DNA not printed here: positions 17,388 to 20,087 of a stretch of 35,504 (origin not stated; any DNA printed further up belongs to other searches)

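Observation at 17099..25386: Four-gene secreted-protein/OmpA cluster: candidate uncharacterised cell-surface assembly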

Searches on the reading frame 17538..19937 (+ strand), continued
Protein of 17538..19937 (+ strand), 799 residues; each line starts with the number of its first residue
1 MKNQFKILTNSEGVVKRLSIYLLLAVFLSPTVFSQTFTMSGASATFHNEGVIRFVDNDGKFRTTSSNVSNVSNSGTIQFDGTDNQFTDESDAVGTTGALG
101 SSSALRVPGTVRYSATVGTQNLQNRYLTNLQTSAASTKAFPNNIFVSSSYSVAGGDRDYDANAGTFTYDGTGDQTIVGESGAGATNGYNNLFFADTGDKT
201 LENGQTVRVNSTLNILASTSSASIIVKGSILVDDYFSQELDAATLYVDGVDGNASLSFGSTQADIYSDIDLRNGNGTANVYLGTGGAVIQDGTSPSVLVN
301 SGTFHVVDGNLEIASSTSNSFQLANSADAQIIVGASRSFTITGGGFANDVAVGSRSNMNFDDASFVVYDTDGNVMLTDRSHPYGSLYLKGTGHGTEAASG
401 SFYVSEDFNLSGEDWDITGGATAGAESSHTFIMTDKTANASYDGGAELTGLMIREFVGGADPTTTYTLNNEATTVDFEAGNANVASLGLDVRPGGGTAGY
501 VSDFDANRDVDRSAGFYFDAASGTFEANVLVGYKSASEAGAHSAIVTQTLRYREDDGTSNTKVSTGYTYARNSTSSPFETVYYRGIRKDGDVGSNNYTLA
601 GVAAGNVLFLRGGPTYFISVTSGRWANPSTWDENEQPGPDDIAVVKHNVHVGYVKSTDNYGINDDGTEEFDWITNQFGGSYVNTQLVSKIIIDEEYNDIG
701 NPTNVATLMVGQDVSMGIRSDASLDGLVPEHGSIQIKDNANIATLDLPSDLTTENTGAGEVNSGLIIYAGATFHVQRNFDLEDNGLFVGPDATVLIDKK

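Call 57: predict_structure(alignment_id=A10)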
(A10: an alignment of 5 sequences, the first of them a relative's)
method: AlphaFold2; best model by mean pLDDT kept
length: 799 residues; sequences in the alignment: 5
mean_pLDDT: 54.7   pTM: 0.52
mean pLDDT of the five models: 54.7, 48.6, 48.5, 42.9, 39.2
residues with pLDDT >= 90: 7; 70-90: 225; 50-70: 221; < 50: 346
segments of 3 or more residues with pLDDT < 50: 1-29, 307-309, 351-354, 419-427, 493-516, 533-799
pLDDT, mean of each block of 10 residues (from residue 1): 34 36 41 63 67 71 68 74 64 61 59 73 68 75 75 72 73 80 65 87 87 77 86 84 82 82 78 77 71 59 57 61 61 61 66 56 74 68 80 55 82 62 48 67 65 73 71 65 66 40 35 47 54 40 29 34 32 38 42 30 29 32 30 31 28 24 35 39 27 28 30 27 28 34 34 31 30 38 34 38
secondary structure, 60 per line:
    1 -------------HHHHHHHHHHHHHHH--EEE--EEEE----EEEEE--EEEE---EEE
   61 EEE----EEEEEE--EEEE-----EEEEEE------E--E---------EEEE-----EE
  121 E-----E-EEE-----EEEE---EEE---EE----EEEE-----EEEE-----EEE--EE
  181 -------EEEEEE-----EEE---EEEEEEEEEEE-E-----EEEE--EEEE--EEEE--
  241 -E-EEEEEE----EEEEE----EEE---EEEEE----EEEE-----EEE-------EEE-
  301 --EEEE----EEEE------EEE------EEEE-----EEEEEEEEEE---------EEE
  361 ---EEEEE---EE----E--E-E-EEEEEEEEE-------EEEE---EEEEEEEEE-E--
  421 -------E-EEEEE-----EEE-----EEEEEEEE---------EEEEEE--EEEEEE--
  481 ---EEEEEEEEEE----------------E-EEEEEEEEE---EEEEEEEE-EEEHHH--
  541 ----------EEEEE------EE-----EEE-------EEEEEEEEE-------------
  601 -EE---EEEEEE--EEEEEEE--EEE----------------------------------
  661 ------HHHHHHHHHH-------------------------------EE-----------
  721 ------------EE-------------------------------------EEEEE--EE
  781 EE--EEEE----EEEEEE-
elements in order (helices of 4 or more, strands of 3 or more residues): H14-28 E31-33 E36-39 E44-48 E51-54 E58-63 E68-73 E76-79 E85-90 E110-113 E119-121 E129-131 E137-140 E144-146 E156-159 E165-168 E174-176 E188-193 E199-201 E205-215 E223-226 E229-232 E235-238 E244-249 E254-258 E263-265 E269-273 E278-281 E287-289 E297-299 E303-306 E311-314 E321-323 E330-333 E339-348 E358-360 E364-368 E385-393 E401-404 E408-416 E430-434 E440-442 E448-455 E465-470 E473-478 E484-493 E512-520 E524-531 E533-535 E551-555 E569-571 E579-587 E607-612 E615-621 E624-626 H667-676 E772-776 E779-782 E785-788 E793-798
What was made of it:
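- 17538..19937 (+): P1, a 799-aa secreted beta-solenoid-like protein. Signal peptide aa 1-34 with Q35 at +1. All-beta region aa ~30-490. Domain shared with P2 at aa ~303-519. Invariant GRW.NP.TWDE motif at aa 623-633. AF2 model has mean pLDDT 54.7, with 60-87 over aa 30-490 and all strands (call 57).
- On Right-handed parallel beta-helix proteins (P1): The AF2 model is all-beta over aa 30-490 at pLDDT 60-87 (call 57).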

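Call 64: fold_search(model_id=the predicted structure, library=pdb)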
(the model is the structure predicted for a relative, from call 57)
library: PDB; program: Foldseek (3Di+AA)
matches with E <= 10: 96; with E <= 0.001: 0
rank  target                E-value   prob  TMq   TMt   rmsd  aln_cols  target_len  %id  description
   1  8opz                  1.2e-01  0.08  0.13  0.15  18.5       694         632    8  Crystal structure of a tailspike depolymerase (APK16_gp47) from Acinetobacter phage APK16 (released 2023-05-31)
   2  6f7k_B                1.2e-01  0.07  0.10  0.12  17.6       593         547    9  Crystal structure of Dettilon tailspike protein (gp208) (released 2018-12-19)
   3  2qv3                  2.8e-01  0.05  0.09  0.12  17.4       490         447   12  Crystal Structure of the Helicobacter pylori Vacuolating Toxin p55 Domain (released 2007-10-23)
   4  6f7d                  2.8e-01  0.05  0.10  0.13  17.4       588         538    8  Crystal structure of Dettilon tailspike protein (gp208) (released 2018-12-19)
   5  3ak5_A                3.1e-01  0.05  0.10  0.09  18.0       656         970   10  Hemoglobin protease (Hbp) passenger missing domain-2 (released 2010-10-06)
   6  6f7k_A                3.9e-01  0.03  0.08  0.10  18.4       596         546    8  Crystal structure of Dettilon tailspike protein (gp208) (released 2018-12-19)
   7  7koh_D                4.9e-01  0.08  0.15  0.18  16.1       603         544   13  Crystal structure of antigen 43 from Escherichia coli EDL933 (released 2022-03-09)
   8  3h09_A                5.2e-01  0.15  0.18  0.16  16.9       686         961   10  The structure of Haemophilus influenzae IgA1 protease (released 2009-04-21)
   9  9mne_A                5.2e-01  0.07  0.13  0.12  17.7       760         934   10  Crystal structure of enteropathogenic Escherichia coli EspC (released 2025-10-29)
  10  3sze                  6.0e-01  0.06  0.12  0.11  18.1       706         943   12  Crystal structure of the passenger domain of the E. coli autotransporter EspP (released 2011-10-12)
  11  3h09_B                8.0e-01  0.10  0.18  0.16  14.7       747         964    8  The structure of Haemophilus influenzae IgA1 protease (released 2009-04-21)
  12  2vfq                  8.0e-01  0.04  0.12  0.14  19.7       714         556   10  Low Temperature Structure of P22 Tailspike Protein Fragment (109-666), Mutant V450A (released 2008-12-16)
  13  6bea                  9.2e-01  0.05  0.12  0.17  17.1       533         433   11  Crystal structure of the autotransporter UpaB from E. coli strain CFT073 (released 2019-04-10)
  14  7koh_B                1.1e+00  0.04  0.12  0.16  17.8       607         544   13  Crystal structure of antigen 43 from Escherichia coli EDL933 (released 2022-03-09)
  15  1hg8_A                1.2e+00  0.02  0.07  0.12  20.4       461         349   12  Endopolygalacturonase from the phytopathogenic fungus Fusarium moniliforme (released 2001-11-10)
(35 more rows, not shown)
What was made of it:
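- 17538..19937 (+): Foldseek top hits are all beta-helix proteins, but E is 0.12 or worse (call 64).
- On Right-handed parallel beta-helix proteins (P1): The leading Foldseek hits are almost all beta-helix proteins, but E>=0.12 and TM<=0.18 (call 64).
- Closest known: Beta-helix adhesins exported by type V systems. Same: Foldseek's top, non-significant hits include Ag43, Hbp, EspP, IgA1 protease, VacA p55 and the EtpA TPS domain (call 64).
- Foldseek's best, non-significant hits include tailspike depolymerases and polygalacturonases (call 64).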

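Call 67: search_solved_structures(query=A8, max_evalue=10)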
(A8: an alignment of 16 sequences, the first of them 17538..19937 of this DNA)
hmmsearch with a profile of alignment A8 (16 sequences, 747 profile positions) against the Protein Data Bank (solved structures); distinct sequences matched with E-value up to 10: 1.
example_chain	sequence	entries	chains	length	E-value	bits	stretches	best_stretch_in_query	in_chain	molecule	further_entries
9vzk_q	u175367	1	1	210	0.0027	19.4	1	224-302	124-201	Gp5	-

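Call 72: search_protein_families(library=pfam, alignment_id=A13, max_evalue=10)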
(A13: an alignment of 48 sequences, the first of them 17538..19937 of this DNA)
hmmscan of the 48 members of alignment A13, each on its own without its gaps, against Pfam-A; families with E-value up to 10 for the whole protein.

A. member 1, window:17538-19937:+ (799 aa): 1 family
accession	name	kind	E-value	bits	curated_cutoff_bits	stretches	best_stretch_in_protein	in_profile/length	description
PF16139.11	DUF4847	-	0.057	13.7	25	1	651-698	45-92/147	Domain of unknown function (DUF4847)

B. families by the number of members that match (of 48 scanned): 21 families
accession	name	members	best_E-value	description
PF00691.25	OmpA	21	4e-21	OmpA family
PF13568.12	OMP_b-brl_2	9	2.2e-09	Outer membrane protein beta-barrel domain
PF00404.24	Dockerin_1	4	2.2e-05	Dockerin type I domain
PF13505.12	OMP_b-brl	3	0.00014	Outer membrane protein beta-barrel domain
PF00036.39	EF-hand_1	2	0.00039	EF hand domain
PF13202.12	EF-hand_5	2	0.056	EF hand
PF13517.12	FG-GAP_3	2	0.21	FG-GAP-like repeat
PF13833.12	EF-hand_8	1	0.0025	EF-hand domain pair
PF11765.13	Hyphal_reg_CWP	1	0.0033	Hyphally regulated cell wall protein N-terminal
PF23612.1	zf-C2H2_ZN142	1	0.012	ZN142 C2H2 zinc finger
PF00927.28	Transglut_C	1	0.026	Transglutaminase family, C-terminal ig like domain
PF00789.26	UBX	1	0.048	UBX domain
PF16139.11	DUF4847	1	0.057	Domain of unknown function (DUF4847)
PF09476.15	Pilus_CpaD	1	0.064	Pilus biogenesis CpaD protein (pilus_cpaD)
PF23385.1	Beta-prop_IFT140_2nd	1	0.096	IFT140 second beta-propeller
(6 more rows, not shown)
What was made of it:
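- On OmpA family (P4): It matches all 21 P4 orthologues (call 72). OMP_b-brl_2 matches 9 sequences (best 2.2e-9) and OMP_b-brl 3 of the mixed set that holds 21 P4 orthologues (call 72); I attribute these to P4 orthologues by family name.
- Checked: Its N-terminal half is an outer-membrane barrel: OMP_b-brl_2 hits 9 sequences of the mixed P1/P2/P4 orthologue set, which holds 21 P4 orthologues, best E 2.2e-9 (call 72).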

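Call 73: search_protein_families(library=pfam, proteins=[L003:14580-14879:+, L004:14195-14494:+], max_evalue=10)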
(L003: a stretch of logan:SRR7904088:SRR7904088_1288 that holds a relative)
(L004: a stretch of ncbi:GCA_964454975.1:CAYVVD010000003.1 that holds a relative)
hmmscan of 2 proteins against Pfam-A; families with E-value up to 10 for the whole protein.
L003:14580-14879:+ (100 aa): 0 families

L004:14195-14494:+ (100 aa): 0 families

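Call 85: search_dna_similar(query=window:17538-19937:+, collection=phages, mode=protein, max_evalue=0.001, max_rows=5)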
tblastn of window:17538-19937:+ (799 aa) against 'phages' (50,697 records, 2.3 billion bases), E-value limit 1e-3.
No match.
